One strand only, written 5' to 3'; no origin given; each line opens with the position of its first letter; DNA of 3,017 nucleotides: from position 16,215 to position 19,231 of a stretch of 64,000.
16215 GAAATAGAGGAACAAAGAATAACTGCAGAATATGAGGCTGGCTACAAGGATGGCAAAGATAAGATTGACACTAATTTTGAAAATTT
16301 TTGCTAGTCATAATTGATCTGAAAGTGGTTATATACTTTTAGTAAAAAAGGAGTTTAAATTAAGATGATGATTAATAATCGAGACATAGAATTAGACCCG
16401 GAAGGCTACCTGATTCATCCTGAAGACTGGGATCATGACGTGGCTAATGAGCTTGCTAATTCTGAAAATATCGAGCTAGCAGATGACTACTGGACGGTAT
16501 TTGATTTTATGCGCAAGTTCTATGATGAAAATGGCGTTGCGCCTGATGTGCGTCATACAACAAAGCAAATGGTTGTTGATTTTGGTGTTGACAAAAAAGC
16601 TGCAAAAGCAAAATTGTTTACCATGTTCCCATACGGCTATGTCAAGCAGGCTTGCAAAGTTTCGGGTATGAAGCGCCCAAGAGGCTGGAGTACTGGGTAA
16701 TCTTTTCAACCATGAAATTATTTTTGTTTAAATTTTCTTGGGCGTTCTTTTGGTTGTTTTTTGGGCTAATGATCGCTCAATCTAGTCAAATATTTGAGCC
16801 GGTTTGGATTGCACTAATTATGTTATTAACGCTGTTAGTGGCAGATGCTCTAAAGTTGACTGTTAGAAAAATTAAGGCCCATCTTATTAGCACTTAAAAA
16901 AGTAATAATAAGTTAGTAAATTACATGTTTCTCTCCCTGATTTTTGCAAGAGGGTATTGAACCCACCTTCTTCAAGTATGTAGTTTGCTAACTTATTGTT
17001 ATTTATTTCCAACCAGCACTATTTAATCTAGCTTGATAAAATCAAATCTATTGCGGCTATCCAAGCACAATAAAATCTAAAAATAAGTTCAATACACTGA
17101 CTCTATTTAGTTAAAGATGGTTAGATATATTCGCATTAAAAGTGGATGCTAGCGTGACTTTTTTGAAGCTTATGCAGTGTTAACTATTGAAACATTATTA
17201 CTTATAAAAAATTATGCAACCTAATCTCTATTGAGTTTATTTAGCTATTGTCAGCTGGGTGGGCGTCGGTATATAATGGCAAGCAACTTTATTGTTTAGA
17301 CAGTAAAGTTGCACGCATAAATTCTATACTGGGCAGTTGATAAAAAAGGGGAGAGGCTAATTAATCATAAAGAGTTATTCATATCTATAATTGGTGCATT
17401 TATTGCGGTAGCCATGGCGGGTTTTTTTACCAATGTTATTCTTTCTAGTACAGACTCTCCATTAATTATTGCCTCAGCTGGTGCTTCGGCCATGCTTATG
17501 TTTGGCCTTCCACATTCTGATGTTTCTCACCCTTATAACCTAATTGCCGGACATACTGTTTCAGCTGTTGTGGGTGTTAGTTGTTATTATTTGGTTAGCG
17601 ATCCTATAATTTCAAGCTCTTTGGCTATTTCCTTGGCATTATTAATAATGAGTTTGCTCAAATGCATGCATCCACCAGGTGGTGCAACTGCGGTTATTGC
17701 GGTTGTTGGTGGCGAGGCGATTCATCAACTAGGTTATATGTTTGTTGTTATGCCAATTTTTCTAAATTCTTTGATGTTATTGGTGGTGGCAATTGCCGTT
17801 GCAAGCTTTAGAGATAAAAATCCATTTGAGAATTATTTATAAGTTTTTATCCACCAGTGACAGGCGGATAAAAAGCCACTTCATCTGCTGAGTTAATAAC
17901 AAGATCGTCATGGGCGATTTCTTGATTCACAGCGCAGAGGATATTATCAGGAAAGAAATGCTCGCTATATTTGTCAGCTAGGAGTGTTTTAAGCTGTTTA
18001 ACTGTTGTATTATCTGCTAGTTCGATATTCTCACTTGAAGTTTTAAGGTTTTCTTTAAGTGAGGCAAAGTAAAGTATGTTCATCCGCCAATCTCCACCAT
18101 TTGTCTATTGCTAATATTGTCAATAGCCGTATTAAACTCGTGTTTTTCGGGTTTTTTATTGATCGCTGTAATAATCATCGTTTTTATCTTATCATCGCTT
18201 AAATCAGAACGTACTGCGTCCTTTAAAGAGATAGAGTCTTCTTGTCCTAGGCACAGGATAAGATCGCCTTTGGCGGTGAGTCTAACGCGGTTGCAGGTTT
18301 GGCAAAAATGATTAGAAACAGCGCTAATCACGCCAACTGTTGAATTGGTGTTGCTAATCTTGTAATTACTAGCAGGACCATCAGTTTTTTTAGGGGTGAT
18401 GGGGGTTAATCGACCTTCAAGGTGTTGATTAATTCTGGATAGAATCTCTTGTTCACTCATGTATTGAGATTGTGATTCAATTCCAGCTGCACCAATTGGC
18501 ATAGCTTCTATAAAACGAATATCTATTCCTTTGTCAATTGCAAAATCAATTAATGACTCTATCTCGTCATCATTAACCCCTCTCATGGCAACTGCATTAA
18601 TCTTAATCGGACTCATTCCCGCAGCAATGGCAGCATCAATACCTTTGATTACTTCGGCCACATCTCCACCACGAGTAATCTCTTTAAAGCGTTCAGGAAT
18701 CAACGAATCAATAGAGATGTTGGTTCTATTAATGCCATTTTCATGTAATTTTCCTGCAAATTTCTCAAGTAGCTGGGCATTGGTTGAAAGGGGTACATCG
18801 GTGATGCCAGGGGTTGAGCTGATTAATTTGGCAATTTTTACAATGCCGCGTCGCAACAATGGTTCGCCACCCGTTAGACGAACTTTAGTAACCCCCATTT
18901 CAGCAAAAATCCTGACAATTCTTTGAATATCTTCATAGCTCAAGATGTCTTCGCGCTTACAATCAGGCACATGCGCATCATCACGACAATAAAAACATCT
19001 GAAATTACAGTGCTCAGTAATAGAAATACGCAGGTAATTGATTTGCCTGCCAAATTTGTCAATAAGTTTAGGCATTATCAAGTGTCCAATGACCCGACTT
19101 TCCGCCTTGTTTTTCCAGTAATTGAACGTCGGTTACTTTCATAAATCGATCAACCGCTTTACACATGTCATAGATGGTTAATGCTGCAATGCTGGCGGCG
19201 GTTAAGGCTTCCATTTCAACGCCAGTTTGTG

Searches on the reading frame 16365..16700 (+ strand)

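Call 9: search_protein_families(library=pfam, proteins=[window:16365-16700:+])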
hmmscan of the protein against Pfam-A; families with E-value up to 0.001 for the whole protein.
window:16365-16700:+ (111 aa): 1 family
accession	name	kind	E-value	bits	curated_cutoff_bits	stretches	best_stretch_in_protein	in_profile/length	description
PF04358.19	DsrC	-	5e-31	107.7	24.9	1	3-107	2-105/107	DsrC like protein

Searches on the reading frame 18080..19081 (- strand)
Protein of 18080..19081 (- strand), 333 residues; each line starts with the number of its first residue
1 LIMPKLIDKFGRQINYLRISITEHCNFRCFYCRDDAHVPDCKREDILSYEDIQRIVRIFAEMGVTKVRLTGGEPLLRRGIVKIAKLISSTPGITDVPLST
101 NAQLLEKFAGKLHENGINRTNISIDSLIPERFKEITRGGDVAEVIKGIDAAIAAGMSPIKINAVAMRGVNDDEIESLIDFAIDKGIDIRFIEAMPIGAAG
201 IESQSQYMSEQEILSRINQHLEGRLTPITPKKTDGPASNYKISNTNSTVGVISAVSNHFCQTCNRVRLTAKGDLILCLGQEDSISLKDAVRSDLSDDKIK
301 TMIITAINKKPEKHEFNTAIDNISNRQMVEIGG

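Call 9: search_protein_families(library=pfam, proteins=[window:18080-19081:-])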
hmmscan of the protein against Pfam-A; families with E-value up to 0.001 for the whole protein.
window:18080-19081:- (333 aa): 3 families
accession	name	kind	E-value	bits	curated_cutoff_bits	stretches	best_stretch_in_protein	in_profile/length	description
PF06463.18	Mob_synth_C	-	7.6e-38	129.8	37.4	1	186-316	1-128/128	Molybdenum Cofactor Synthesis C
PF04055.27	Radical_SAM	-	2.5e-32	112.8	29.5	1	19-181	1-166/166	Radical SAM superfamily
PF13353.11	Fer4_12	-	3.6e-05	24.5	22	1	23-125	13-114/137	4Fe-4S single cluster domain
